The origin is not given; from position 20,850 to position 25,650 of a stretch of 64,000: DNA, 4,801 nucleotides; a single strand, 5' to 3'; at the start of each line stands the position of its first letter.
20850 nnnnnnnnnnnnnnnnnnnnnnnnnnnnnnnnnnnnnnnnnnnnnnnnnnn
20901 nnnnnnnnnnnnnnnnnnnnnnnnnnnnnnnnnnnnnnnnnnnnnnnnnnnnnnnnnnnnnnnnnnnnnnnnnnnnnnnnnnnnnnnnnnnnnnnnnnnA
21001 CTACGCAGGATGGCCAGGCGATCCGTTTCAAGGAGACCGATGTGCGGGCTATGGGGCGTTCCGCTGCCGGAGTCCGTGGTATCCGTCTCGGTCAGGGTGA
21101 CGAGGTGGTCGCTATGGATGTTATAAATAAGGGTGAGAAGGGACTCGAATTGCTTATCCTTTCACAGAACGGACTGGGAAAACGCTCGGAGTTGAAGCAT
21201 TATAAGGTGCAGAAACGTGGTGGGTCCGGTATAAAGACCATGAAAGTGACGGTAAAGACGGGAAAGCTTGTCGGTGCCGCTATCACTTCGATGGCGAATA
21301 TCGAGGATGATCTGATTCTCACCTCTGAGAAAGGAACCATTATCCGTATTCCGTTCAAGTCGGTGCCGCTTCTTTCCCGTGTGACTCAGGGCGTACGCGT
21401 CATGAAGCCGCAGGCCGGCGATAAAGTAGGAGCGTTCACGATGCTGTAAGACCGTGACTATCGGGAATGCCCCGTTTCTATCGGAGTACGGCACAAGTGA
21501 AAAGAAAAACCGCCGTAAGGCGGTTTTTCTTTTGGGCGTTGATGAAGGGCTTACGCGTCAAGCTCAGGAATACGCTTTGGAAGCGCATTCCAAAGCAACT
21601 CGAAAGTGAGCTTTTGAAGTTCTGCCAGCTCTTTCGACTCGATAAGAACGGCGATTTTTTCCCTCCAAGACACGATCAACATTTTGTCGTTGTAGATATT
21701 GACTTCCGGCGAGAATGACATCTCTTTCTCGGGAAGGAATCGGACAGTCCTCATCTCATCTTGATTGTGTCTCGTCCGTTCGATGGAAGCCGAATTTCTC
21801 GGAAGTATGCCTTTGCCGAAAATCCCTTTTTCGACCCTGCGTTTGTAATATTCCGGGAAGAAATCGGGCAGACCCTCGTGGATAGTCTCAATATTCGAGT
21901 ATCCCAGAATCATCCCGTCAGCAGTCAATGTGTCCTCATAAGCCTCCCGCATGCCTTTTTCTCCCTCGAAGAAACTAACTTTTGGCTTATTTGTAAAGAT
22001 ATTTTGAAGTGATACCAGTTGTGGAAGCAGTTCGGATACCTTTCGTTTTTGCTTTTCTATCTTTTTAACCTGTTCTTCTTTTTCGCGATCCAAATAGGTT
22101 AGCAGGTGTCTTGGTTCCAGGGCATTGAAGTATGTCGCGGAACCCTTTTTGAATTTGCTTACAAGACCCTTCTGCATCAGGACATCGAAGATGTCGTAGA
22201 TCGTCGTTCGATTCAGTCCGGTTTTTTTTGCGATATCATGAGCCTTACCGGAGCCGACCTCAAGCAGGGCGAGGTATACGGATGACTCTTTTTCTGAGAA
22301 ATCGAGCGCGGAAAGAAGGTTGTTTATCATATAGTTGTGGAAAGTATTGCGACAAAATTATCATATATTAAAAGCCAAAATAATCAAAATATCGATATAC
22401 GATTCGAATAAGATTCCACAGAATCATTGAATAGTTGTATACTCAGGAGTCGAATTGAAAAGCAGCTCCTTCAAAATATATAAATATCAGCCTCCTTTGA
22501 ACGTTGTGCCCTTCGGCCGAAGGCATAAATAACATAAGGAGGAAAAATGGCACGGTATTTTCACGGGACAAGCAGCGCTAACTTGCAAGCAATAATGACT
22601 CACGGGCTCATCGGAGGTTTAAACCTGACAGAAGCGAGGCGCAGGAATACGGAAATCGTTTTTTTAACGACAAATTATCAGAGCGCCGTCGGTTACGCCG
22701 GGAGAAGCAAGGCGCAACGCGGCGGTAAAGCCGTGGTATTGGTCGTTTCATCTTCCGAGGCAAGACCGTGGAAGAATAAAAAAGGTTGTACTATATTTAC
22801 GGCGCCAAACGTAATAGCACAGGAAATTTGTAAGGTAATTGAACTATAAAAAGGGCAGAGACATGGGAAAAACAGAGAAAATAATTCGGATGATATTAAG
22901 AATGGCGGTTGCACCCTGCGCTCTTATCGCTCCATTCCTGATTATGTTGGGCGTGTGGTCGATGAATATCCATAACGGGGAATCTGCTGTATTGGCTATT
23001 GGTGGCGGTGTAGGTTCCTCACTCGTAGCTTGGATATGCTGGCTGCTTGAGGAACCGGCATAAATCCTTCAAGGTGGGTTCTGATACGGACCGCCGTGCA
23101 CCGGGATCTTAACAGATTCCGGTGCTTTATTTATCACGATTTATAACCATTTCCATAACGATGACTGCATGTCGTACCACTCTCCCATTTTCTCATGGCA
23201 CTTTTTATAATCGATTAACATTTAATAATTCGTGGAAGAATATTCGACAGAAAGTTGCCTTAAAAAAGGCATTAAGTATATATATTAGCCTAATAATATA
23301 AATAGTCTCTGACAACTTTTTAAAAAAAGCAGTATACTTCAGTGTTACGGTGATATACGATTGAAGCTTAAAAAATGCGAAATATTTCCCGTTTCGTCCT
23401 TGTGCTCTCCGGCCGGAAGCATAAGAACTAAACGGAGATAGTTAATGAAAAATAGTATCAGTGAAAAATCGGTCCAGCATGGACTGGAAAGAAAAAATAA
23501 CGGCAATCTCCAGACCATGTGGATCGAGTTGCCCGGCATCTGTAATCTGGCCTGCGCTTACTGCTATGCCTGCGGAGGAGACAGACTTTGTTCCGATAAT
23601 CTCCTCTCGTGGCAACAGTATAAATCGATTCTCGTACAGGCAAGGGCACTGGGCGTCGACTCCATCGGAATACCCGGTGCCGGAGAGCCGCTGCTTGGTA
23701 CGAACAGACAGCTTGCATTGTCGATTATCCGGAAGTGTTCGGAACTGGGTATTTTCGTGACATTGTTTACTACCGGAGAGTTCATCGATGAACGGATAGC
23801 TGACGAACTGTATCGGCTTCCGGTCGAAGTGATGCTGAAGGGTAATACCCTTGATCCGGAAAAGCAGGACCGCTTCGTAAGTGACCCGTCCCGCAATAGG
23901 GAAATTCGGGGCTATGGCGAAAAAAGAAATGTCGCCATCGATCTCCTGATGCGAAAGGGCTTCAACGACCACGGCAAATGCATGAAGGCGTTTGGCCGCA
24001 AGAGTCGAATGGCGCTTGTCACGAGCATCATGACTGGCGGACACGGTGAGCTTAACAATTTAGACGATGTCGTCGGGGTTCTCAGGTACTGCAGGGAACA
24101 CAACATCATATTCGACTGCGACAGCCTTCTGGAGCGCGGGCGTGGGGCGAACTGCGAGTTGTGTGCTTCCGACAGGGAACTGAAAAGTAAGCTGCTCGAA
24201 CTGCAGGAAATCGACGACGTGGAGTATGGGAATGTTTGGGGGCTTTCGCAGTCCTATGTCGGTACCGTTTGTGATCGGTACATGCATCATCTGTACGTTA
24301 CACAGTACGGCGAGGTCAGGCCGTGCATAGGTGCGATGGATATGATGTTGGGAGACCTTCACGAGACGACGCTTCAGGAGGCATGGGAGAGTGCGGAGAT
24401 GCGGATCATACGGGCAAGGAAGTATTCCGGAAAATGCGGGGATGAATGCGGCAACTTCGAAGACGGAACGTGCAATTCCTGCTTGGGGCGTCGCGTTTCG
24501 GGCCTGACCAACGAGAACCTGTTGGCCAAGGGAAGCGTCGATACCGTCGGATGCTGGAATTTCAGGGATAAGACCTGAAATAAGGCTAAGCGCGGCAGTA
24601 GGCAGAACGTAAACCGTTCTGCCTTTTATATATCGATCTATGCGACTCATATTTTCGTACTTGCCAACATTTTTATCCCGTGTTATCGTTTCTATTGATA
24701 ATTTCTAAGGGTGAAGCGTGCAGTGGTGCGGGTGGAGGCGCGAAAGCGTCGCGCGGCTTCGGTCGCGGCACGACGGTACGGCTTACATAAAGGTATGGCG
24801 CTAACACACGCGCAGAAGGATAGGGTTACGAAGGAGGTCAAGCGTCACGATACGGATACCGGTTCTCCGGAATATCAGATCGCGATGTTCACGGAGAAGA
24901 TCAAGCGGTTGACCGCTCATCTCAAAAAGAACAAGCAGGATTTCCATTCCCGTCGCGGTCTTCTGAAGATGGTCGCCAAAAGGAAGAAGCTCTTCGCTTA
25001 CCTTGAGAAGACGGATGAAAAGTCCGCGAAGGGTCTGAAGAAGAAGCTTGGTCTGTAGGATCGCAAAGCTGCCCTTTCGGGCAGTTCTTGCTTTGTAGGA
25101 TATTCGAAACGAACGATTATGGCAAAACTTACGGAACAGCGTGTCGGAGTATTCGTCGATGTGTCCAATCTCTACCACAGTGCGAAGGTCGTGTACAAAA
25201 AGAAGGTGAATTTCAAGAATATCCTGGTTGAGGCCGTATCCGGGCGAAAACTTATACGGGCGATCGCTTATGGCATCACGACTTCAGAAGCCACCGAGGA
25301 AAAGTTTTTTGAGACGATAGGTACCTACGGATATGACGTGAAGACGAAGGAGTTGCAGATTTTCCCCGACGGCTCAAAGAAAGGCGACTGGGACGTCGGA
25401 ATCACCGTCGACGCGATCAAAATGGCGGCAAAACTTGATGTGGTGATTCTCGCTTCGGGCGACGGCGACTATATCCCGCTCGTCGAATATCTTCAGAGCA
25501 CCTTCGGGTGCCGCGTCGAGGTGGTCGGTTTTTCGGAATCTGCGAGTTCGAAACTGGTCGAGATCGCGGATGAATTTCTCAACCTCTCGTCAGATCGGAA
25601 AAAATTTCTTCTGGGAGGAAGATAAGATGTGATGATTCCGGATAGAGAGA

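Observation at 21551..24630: Candidate undescribed cassette: TrmB-like regulator, minimal ART-fold protein, tiny membrane protein and rSAM/SPASM enzyme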

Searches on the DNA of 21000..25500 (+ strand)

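Call 4: search_rna_families(source=window, start=21000, end=25500, threshold=evalue, max_evalue=1, show_alignments=3)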
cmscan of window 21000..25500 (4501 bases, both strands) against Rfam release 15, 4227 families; matches with E-value up to 1: 3.
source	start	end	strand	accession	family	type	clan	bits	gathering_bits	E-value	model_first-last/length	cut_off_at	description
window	21502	21533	-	RF02621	BSnc120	Gene; sRNA;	-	23.3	114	0.056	39-70/88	no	Brucella sRNA 120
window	21500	21598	-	RF00106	RNAI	Gene; antisense;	-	22.9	47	0.42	1-102/102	no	RNAI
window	21503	21535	+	RF00489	ctRNA_p42d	Gene; antisense;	-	20.8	50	0.53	1-46/46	no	ctRNA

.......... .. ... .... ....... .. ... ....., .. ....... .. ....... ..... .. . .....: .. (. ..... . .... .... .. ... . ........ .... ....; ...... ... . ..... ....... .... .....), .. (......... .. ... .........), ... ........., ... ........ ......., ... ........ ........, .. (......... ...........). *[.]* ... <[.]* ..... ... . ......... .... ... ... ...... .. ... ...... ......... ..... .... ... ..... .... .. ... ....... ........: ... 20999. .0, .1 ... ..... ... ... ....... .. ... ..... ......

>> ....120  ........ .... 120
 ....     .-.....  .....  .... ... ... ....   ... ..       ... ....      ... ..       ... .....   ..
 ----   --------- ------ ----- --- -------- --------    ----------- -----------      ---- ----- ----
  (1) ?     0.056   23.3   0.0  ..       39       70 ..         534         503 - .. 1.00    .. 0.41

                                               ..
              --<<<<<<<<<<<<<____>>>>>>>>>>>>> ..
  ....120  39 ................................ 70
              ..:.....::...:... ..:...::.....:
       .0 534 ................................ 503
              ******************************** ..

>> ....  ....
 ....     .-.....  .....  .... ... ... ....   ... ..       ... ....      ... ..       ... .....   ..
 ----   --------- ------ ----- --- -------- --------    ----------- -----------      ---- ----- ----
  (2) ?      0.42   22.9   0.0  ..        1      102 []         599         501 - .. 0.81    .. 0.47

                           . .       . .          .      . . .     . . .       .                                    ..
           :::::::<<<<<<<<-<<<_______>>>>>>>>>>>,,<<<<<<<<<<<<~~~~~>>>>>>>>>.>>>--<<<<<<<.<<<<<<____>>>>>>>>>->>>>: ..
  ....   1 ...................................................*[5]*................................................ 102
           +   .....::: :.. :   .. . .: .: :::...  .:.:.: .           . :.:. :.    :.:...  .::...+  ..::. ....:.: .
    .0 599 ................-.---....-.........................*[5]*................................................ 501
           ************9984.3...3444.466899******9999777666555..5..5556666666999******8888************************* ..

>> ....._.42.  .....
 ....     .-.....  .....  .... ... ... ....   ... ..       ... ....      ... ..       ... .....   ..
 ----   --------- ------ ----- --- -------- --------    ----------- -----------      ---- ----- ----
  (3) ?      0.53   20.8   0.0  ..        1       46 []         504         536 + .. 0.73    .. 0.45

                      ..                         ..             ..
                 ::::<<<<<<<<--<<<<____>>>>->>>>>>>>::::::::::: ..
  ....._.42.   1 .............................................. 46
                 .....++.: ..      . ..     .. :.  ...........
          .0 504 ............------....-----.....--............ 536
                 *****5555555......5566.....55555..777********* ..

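Call 74: build_rna_model(alignment_id=A5, structure=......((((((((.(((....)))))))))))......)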
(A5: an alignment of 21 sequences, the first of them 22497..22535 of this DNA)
Model R1 built from alignment A5 (21 sequences, 39 columns); structure: as given.
model positions 39; base pairs 11; branch points 0; effective number of sequences 21; information 1.255 bits per position. Calibrated on 0.2 Mb of random sequence (short: E-values are rough).
structure used (alignment columns):
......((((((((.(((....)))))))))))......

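Call 75: search_with_rna_model(model_id=R1, sources=[window, L004, L005, L007, L008, L009, L010, L011, L012, L013, L014, L015, L016, L017, L018, L019, L020, L021, L022, L023, L024, L025, L026, L027, L028, L029, L045, L068, L083, L084, L089, L093, L095, L099, L100, L101, L102], max_evalue=10)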
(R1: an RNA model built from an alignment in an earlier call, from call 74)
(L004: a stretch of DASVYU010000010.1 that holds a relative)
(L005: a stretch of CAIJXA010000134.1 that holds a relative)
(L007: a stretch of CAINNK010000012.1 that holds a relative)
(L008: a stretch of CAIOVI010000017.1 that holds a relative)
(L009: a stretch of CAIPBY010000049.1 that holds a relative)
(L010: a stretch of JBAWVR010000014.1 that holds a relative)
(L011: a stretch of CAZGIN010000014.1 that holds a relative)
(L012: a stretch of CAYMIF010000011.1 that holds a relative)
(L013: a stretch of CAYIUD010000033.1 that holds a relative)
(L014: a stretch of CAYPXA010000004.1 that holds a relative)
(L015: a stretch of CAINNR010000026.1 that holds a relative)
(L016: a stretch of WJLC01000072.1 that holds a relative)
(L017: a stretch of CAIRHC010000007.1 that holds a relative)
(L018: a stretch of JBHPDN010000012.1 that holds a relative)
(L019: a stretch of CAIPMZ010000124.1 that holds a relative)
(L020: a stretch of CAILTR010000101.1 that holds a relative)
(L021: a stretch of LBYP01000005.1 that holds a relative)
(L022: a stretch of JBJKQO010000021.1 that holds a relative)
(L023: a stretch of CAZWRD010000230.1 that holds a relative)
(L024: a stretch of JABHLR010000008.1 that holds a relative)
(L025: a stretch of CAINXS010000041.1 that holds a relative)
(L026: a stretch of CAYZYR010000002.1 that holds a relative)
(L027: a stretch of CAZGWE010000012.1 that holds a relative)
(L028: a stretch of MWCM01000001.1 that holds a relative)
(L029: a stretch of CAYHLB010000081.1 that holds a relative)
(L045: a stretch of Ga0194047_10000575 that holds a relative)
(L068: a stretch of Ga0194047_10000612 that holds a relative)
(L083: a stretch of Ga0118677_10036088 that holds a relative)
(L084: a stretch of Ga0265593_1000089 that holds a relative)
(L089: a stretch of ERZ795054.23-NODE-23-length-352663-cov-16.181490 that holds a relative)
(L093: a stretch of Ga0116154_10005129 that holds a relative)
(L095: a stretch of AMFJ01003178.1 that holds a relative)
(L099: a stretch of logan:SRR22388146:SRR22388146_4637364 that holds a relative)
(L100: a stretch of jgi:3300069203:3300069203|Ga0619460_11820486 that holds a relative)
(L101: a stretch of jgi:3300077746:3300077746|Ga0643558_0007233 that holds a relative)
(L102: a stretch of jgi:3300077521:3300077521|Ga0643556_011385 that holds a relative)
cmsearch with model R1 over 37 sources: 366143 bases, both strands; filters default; matches with E-value up to 10: 45.
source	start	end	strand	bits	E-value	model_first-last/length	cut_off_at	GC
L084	3012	3050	+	61.3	1.4e-10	1-39/39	no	0.46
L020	4895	4933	+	60.7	1.9e-10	1-39/39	no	0.44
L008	4946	4984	+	60.5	2.1e-10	1-39/39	no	0.41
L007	4946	4984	+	60.3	2.4e-10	1-39/39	no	0.44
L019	4896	4934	+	60.3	2.4e-10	1-39/39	no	0.44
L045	2396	2434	+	59.9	3e-10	1-39/39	no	0.41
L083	3352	3390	+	59.4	3.8e-10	1-39/39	no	0.41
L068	2146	2184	+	58.9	5.1e-10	1-39/39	no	0.44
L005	1001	1039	+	58.6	5.8e-10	1-39/39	no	0.41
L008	2408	2446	-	56.9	1.5e-09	1-39/39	no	0.44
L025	4950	4988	+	55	4e-09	1-39/39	no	0.49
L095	6985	7023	-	52.9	1.3e-08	1-39/39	no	0.36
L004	2894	2932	-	52.1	1.9e-08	1-39/39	no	0.41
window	23393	23431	+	52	2.1e-08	1-39/39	no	0.51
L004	4946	4984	+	51.9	2.2e-08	1-39/39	no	0.44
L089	4907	4945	+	49.3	8.7e-08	1-39/39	no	0.41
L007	4457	4495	+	48.9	1.1e-07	1-39/39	no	0.31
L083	2863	2901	+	48.9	1.1e-07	1-39/39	no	0.31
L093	3524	3562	-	48.5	1.4e-07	1-39/39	no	0.38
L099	1531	1569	+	47.1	2.9e-07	1-39/39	no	0.33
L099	2199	2232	+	44.8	9.9e-07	1-34/39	3'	0.44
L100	794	832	+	40.9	8.1e-06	1-39/39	no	0.44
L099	2199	2232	-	33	0.00057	6-39/39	5'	0.44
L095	6985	7023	+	31.6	0.0012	1-39/39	no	0.36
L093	3524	3562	+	28.2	0.0076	1-39/39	no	0.38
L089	4912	4945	-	27.8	0.0096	1-39/39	no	0.38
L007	4457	4495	-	27.6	0.011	1-39/39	no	0.31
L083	2863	2901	-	27.6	0.011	1-39/39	no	0.31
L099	1531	1569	-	26.7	0.017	1-39/39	no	0.33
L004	4946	4984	-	26.3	0.021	1-39/39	no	0.44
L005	1001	1039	-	22.7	0.15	1-39/39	no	0.41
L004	2894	2932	+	22.4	0.17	1-39/39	no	0.41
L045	2396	2435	-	21.6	0.26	1-39/39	no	0.4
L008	2408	2446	+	21.5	0.28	1-39/39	no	0.44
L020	4895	4934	-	19.9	0.66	1-39/39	no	0.43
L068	2147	2185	-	19.5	0.82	1-39/39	no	0.41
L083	3352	3391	-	18.7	1.3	1-39/39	no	0.4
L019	4896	4935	-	17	3.3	1-39/39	no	0.43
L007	4946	4985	-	17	3.3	1-39/39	no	0.43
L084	3012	3051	-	16.9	3.4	1-39/39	no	0.45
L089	2594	2628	+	16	5.6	1-39/39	no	0.26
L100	799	830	-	15.9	6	1-39/39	no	0.41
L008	4946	4984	-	15.2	8.7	1-39/39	no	0.41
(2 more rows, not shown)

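Call 87: search_rna_families(sources=[L001, L099, L100, L005], threshold=evalue, max_evalue=1)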
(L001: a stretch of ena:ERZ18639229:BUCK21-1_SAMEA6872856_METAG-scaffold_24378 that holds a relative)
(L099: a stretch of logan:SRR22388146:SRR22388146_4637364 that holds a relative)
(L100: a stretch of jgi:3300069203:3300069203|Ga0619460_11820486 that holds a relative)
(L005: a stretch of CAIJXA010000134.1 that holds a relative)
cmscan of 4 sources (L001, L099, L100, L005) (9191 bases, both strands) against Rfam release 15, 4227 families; matches with E-value up to 1: 5.
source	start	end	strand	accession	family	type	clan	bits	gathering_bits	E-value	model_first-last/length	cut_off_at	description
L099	20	115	-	RF02064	STnc370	Gene; sRNA;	-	34.3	54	0.097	1-71/71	no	Enterobacterial sRNA STnc370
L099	525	590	-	RF02074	STnc240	Gene; sRNA;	-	31.1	55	0.17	1-77/77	no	Enterobacterial sRNA STnc240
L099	519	645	-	RF00557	L10_leader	Cis-reg; leader;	-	26.4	44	0.46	1-138/138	no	Ribosomal protein L10 leader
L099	527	601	-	RF00116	C0465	Gene; sRNA;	-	24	40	0.84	1-78/78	no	C0465 RNA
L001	1353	1442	-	RF01824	RUF20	Gene;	-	18.6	60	0.42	1-425/425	no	RNA of unknown function 20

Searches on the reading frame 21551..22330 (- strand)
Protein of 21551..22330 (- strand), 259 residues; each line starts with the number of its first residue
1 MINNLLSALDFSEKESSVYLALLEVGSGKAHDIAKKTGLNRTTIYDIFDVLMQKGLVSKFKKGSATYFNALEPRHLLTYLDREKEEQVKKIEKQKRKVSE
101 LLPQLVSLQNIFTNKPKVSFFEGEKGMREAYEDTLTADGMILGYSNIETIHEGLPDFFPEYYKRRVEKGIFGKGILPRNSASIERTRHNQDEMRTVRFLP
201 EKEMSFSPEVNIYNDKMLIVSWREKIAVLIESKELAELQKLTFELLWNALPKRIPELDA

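Call 5: search_protein_families(library=pfam, proteins=[window:21551-22330:-], max_evalue=1)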
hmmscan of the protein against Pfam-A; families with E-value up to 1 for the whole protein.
window:21551-22330:- (259 aa): 17 families
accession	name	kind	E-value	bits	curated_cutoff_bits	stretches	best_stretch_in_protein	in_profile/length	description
PF01978.25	TrmB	-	6.2e-16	58.4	25.6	1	6-73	1-67/68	Sugar-specific transcriptional regulator TrmB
PF03965.22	Penicillinase_R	-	0.001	19.8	22.6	1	13-93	3-85/115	Penicillinase repressor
PF08221.17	HTH_9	-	0.0029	18.1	23.4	1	16-58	16-58/62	RNA polymerase III subunit RPC82 helix-turn-helix domain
PF01022.26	HTH_5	-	0.0031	17.8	22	1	21-59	10-47/47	Bacterial regulatory protein, arsR family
PF02002.24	TFIIE_alpha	-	0.004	17.4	22.9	1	13-97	13-102/105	TFIIE alpha subunit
PF09339.16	HTH_IclR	-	0.011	15.9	22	1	30-58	21-49/52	IclR helix-turn-helix domain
PF01047.28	MarR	-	0.014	15.7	24.6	1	27-61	17-51/59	MarR family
PF03962.21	Mnd1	-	0.02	15.6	23.5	1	33-68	21-56/60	Mnd1 HTH domain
PF02319.26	E2F_TDP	-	0.03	14.5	25.7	1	31-67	27-63/65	E2F/DP family winged-helix DNA-binding domain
PF03876.22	SHS2_Rpb7-N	-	0.032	14.8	24.8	1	125-153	21-50/57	SHS2 domain found in N terminus of Rpb7p/Rpc25p/MJ0397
PF13730.12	HTH_36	-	0.041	14.1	25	1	32-57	30-55/55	Helix-turn-helix domain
PF22168.2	DIP2311-like_C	-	0.048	14.4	27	1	11-66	3-58/63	Transcriptional regulator DIP2311-like, C-terminal domain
PF24409.1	wHTH-PRTase_assc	-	0.064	13.8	27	1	19-59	3-43/83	wHTH-PRTase associated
PF08781.15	DP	-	0.073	13.4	24.7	1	79-113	5-39/138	Transcription factor DP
PF13412.12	HTH_24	-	0.1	12.6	21.9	1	32-57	22-47/48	Winged helix-turn-helix DNA-binding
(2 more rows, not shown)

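Call 6: search_protein_families(library=ncbifam, proteins=[window:21551-22330:-], max_evalue=1)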
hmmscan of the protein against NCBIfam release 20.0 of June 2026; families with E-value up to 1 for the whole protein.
window:21551-22330:- (259 aa): 14 families
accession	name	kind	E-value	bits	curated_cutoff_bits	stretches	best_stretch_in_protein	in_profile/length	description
NF047390.1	TransRegTrmBL1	equivalog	1.1e-11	44.3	650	1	5-102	9-102/341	HTH-type sugar sensing transcriptional regulator TrmBL1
NF047392.1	TransRegTrmBHalo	equivalog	2.2e-07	30.2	500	1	3-96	10-102/349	HTH-type sugar sensing transcriptional regulator TrmB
NF040851.1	tran_reg_TrmB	equivalog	4.2e-07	29.4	600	1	3-99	8-103/338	HTH-type sugar-sensing transcriptional regulator TrmB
NF040939.2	trans_reg_lrs14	equivalog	3.2e-06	27.1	90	1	7-96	15-100/103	Lrs14 family HTH-type transcriptional regulator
NF053606.1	Sta1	subfamily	7.1e-06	26.1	80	1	9-94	16-96/100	Sta1 family transcriptional regulator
TIGR01884.1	cas_HTH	subfamily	0.00014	21.3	60.2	1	11-69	140-199/202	CRISPR-associated CARF protein Csa3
NF041141.1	tran_reg_TrmBL2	equivalog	0.0021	17.6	530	1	8-117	13-120/264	HTH-type transcriptional regulator TrmBL2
NF007341.0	PRK09834.1-3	equivalog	0.0046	16.1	269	1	21-75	19-74/274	DNA-binding transcriptional regulator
NF033788.1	HTH_metalloreg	subfamily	0.012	15.5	55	1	21-70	19-68/77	metalloregulator ArsR/SmtB family transcription factor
NF033789.1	repress_SdpR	subfamily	0.025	14.5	100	1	20-68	14-62/79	autorepressor SdpR family transcription factor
NF033545.0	transpos_IS630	equivalog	0.028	13.9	100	1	21-102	7-88/299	IS630 family transposase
TIGR00180.1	parB_part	domain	0.062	13.1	58.45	1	15-89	108-182/186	ParB/RepB/Spo0J family partition protein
NF007339.0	PRK09834.1-1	equivalog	0.099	11.9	299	1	21-59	32-70/271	DNA-binding transcriptional regulator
TIGR04472.1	reg_rSAM_mob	hypoth_equivalog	0.11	12.6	240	0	179-222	71-114/141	radical SAM mobile pair system MarR family transcriptional regulator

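Call 46: search_protein_families(library=padloc, proteins=[window:21551-22330:-], max_evalue=0.1)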
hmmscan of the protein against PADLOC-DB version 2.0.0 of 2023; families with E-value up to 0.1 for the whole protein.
window:21551-22330:- (259 aa): 7 families
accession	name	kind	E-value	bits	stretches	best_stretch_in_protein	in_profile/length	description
PDLC01434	CasR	-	2.3e-05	22.3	1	10-69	125-183/191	"CAS-I,CAS-II,CAS-III,CAS-IV,CAS-V,CAS-VI; associated_signaling"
PDLC01438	Csa3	-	5.6e-05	21.3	1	20-97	154-229/305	"CAS-I,CAS-II,CAS-III,CAS-IV,CAS-V,CAS-VI; associated_signaling"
PDLC01268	CasR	-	0.00016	19.7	1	10-63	121-171/179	"CAS-I,CAS-II,CAS-III,CAS-IV,CAS-V,CAS-VI; associated_signaling"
PDLC01044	Csa3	-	0.00021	19.2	1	11-63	134-183/194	Type I-A associated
PDLC01858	CARF3--CARF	-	0.00035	18.5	1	10-64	141-194/204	-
PDLC01857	CARF3--CARF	-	0.00089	16.9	1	27-68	143-184/201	-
PDLC01863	CARF3--CARF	-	0.0075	14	1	20-61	125-166/182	-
